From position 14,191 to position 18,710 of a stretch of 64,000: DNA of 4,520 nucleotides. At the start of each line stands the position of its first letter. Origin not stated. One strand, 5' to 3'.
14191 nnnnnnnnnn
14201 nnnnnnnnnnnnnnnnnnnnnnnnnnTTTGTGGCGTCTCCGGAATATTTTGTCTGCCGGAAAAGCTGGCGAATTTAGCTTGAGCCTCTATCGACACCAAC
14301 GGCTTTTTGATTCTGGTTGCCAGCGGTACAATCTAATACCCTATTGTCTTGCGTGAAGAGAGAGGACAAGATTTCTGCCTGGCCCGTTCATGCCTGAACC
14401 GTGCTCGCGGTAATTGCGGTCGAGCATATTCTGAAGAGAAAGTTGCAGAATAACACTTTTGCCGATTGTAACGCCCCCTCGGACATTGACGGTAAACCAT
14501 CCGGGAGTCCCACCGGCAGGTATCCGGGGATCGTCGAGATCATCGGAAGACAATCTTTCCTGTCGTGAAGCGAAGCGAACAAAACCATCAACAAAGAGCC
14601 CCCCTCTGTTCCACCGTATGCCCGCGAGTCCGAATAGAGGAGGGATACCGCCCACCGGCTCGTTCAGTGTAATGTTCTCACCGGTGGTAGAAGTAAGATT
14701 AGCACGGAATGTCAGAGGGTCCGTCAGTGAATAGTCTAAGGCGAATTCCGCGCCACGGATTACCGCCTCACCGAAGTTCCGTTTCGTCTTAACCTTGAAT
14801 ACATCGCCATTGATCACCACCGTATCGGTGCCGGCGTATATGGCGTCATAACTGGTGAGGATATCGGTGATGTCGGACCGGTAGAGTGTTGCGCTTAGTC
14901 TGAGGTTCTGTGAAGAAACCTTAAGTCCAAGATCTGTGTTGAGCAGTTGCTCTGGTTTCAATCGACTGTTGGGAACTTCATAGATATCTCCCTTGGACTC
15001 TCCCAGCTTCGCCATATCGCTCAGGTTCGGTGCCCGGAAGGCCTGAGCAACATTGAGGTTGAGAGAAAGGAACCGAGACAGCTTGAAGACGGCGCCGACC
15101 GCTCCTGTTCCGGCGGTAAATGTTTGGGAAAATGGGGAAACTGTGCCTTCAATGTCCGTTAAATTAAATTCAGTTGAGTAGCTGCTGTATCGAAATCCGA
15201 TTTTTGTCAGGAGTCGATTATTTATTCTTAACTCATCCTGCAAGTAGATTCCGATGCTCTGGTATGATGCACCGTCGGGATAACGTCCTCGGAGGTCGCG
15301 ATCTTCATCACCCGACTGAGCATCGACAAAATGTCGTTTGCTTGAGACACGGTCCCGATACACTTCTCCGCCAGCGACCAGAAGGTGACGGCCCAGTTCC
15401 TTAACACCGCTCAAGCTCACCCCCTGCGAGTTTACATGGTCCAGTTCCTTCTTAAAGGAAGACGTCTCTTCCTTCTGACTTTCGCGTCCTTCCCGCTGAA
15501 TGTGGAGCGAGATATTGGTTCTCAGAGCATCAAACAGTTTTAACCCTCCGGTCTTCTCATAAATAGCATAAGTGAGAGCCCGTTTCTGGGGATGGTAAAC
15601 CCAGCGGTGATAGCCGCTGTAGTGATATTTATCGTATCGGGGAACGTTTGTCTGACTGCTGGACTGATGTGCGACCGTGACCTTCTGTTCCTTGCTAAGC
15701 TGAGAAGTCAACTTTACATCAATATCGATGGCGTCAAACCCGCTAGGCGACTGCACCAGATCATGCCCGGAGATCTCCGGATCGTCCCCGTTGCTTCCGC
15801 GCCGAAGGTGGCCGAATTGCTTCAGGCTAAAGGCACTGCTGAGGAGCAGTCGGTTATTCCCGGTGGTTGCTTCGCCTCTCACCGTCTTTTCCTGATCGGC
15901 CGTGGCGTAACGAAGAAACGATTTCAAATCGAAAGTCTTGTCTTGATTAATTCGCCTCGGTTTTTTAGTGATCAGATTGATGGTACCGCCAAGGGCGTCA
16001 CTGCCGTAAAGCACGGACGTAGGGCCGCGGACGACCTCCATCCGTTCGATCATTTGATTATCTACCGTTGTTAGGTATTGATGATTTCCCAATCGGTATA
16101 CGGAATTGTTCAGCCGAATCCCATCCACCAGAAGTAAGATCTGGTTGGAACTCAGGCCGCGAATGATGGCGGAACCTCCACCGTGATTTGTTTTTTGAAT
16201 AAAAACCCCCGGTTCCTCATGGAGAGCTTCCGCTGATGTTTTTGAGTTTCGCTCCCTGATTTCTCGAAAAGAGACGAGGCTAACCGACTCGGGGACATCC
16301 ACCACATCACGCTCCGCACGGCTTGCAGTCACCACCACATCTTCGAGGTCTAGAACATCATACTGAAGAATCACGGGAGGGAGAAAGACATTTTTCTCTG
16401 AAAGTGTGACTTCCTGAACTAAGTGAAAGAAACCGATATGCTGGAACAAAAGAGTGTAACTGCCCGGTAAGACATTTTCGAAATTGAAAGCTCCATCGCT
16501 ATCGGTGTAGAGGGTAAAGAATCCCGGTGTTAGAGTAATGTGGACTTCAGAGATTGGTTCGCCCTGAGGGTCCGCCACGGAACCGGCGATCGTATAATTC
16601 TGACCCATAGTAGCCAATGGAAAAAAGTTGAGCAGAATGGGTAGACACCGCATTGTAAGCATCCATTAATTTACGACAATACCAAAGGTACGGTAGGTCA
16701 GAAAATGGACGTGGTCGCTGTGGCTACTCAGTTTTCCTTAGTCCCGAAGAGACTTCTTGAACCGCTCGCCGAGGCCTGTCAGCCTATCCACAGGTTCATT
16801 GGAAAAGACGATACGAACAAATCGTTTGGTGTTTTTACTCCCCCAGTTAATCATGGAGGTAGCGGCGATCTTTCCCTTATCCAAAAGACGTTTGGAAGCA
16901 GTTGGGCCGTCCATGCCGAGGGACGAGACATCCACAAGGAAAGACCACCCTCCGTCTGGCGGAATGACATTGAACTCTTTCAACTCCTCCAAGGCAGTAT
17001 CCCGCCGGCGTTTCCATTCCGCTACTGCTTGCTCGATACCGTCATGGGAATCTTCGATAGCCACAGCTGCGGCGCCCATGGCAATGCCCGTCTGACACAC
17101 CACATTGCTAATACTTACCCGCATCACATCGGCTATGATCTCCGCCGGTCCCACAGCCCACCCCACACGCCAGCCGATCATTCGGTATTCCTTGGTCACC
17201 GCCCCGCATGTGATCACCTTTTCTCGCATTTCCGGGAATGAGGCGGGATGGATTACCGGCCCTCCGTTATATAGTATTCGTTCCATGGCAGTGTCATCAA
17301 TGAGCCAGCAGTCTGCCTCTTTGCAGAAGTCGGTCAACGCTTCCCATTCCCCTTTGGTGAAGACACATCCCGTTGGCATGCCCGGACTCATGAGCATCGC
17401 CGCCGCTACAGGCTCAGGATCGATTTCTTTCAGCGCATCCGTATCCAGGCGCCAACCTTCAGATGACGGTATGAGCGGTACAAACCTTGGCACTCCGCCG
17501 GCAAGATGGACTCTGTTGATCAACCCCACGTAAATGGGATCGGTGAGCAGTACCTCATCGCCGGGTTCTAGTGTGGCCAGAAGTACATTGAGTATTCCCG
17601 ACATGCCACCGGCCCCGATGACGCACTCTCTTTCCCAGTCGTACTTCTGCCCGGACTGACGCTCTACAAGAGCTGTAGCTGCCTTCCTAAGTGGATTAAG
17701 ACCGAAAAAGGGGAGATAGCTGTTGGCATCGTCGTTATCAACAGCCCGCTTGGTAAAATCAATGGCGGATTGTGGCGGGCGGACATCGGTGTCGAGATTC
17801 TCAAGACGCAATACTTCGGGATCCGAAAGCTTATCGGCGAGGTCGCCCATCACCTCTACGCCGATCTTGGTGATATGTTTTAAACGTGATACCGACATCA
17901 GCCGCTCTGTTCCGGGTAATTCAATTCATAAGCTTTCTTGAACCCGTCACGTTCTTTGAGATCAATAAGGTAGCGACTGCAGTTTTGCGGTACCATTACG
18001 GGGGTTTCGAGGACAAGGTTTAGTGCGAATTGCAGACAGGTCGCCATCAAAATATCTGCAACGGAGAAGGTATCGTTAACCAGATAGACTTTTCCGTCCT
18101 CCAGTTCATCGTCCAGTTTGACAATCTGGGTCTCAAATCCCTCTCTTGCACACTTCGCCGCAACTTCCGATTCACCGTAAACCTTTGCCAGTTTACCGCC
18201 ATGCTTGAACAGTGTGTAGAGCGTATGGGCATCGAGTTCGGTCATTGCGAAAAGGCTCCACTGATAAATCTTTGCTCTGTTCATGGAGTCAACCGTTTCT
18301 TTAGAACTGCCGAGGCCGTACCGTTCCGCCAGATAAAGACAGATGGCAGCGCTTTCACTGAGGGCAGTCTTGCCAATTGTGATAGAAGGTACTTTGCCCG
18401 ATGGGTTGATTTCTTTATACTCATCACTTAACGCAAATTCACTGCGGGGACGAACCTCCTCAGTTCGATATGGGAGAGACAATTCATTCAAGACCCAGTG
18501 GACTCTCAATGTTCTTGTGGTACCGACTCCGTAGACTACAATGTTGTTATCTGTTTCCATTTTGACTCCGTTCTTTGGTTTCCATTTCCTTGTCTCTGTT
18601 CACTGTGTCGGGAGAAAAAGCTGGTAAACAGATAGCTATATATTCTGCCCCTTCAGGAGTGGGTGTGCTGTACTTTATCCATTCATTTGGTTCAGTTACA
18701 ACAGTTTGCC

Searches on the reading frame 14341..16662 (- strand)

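Call 59: search_protein_families(library=pfam, proteins=[window:14341-16662:-], max_evalue=0.000001)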
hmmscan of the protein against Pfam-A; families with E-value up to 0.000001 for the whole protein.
window:14341-16662:- (773 aa): 4 families
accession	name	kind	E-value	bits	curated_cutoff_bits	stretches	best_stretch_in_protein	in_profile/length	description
PF00593.30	TonB_dep_Rec_b-barrel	-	5.1e-41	142.4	27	1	353-745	76-435/436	TonB dependent receptor-like, beta-barrel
PF07715.20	Plug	-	1.3e-25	90.4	23.9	1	120-227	2-107/107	TonB-dependent Receptor Plug Domain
PF13620.12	CarboxypepD_reg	-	5.9e-13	49.4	32.3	1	24-90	1-72/82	Carboxypeptidase regulatory-like domain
PF13715.12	CarbopepD_reg_2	-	4.4e-12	46.3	32.2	1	25-111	1-88/88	CarboxypepD_reg-like domain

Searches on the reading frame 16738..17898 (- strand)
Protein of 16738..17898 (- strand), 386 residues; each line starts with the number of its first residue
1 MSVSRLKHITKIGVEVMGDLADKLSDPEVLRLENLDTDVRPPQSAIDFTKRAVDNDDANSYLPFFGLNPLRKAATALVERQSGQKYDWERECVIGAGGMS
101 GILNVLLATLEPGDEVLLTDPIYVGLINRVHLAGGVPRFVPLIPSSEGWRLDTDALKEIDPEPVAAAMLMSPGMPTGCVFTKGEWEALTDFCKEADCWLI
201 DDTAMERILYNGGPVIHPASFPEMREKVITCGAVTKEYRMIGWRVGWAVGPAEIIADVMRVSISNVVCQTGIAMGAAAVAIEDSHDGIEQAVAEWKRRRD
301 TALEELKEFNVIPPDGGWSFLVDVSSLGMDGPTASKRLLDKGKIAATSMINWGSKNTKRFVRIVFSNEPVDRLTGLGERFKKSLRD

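Call 59: search_protein_families(library=pfam, proteins=[window:16738-17898:-], max_evalue=0.000001)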
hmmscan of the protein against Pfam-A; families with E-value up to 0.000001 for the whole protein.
window:16738-17898:- (386 aa): 1 family
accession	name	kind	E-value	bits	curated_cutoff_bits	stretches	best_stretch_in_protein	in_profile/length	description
PF00155.27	Aminotran_1_2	-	1.1e-38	133.8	19.7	1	39-366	17-350/361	Aminotransferase class I and II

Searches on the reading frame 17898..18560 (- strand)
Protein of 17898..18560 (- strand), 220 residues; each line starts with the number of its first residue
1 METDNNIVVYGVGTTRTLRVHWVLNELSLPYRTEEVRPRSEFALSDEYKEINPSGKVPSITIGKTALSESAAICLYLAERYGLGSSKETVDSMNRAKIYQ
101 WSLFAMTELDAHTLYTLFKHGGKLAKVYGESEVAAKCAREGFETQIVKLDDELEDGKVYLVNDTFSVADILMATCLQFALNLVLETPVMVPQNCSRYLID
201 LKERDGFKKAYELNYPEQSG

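Call 59: search_protein_families(library=pfam, proteins=[window:17898-18560:-], max_evalue=0.000001)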
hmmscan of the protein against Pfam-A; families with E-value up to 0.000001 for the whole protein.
window:17898-18560:- (220 aa): 3 families
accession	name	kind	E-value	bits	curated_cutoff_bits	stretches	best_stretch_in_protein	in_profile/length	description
PF13409.12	GST_N_2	-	5.5e-15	56.2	25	1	17-80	5-70/70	Glutathione S-transferase, N-terminal domain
PF13417.12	GST_N_3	-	8.9e-14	52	22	1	19-82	12-72/75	Glutathione S-transferase, N-terminal domain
PF02798.26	GST_N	-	1.1e-10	42.1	20.9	1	11-79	8-76/76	Glutathione S-transferase, N-terminal domain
